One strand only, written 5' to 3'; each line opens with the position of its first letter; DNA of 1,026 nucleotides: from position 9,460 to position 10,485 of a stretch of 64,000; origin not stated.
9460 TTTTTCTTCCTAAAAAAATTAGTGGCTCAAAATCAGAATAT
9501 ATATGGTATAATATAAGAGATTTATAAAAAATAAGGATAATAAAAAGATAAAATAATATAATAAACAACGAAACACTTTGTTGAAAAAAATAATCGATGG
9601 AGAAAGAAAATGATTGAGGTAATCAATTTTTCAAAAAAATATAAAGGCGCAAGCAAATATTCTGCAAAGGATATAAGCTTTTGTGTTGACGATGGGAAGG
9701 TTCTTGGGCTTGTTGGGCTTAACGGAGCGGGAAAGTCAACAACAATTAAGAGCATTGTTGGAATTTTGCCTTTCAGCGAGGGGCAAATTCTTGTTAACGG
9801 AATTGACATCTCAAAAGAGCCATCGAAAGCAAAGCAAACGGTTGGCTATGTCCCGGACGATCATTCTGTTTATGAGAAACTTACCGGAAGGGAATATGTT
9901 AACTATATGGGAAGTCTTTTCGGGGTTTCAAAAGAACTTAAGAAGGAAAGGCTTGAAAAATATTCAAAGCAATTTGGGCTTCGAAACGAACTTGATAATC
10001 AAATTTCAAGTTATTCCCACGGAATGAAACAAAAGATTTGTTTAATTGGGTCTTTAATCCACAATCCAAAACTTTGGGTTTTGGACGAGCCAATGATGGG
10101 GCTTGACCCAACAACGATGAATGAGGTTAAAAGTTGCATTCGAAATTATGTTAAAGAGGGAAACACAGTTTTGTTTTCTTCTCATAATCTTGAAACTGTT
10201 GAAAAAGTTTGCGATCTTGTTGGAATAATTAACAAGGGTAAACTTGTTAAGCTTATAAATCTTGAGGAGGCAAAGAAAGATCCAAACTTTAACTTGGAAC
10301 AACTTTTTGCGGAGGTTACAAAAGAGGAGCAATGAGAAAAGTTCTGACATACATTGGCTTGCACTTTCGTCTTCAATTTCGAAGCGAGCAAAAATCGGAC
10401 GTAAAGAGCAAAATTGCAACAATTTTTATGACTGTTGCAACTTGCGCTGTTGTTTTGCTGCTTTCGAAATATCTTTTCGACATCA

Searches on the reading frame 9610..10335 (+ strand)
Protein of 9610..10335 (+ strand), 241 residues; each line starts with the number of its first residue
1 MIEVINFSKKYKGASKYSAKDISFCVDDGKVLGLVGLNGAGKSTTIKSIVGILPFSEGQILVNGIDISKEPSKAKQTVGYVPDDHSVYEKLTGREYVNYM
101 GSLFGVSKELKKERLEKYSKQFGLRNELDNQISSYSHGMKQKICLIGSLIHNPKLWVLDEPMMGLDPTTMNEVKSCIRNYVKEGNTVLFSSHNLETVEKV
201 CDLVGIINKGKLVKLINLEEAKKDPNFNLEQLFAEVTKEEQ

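Call 59: search_protein_families(library=pfam, proteins=[window:9610-10335:+], max_evalue=0.001)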
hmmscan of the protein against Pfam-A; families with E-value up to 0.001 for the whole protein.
window:9610-10335:+ (241 aa): 3 families
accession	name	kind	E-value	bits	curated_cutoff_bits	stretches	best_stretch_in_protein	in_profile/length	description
PF00005.33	ABC_tran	-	2.3e-29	103.2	25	1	20-162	2-136/137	ABC transporter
PF13304.12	AAA_21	-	5.3e-11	43.6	27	1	131-197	234-303/304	AAA domain, putative AbiEii toxin, Type IV TA system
PF02463.25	SMC_N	-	0.00016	21.6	40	0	30-53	25-48/220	RecF/RecN/SMC N terminal domain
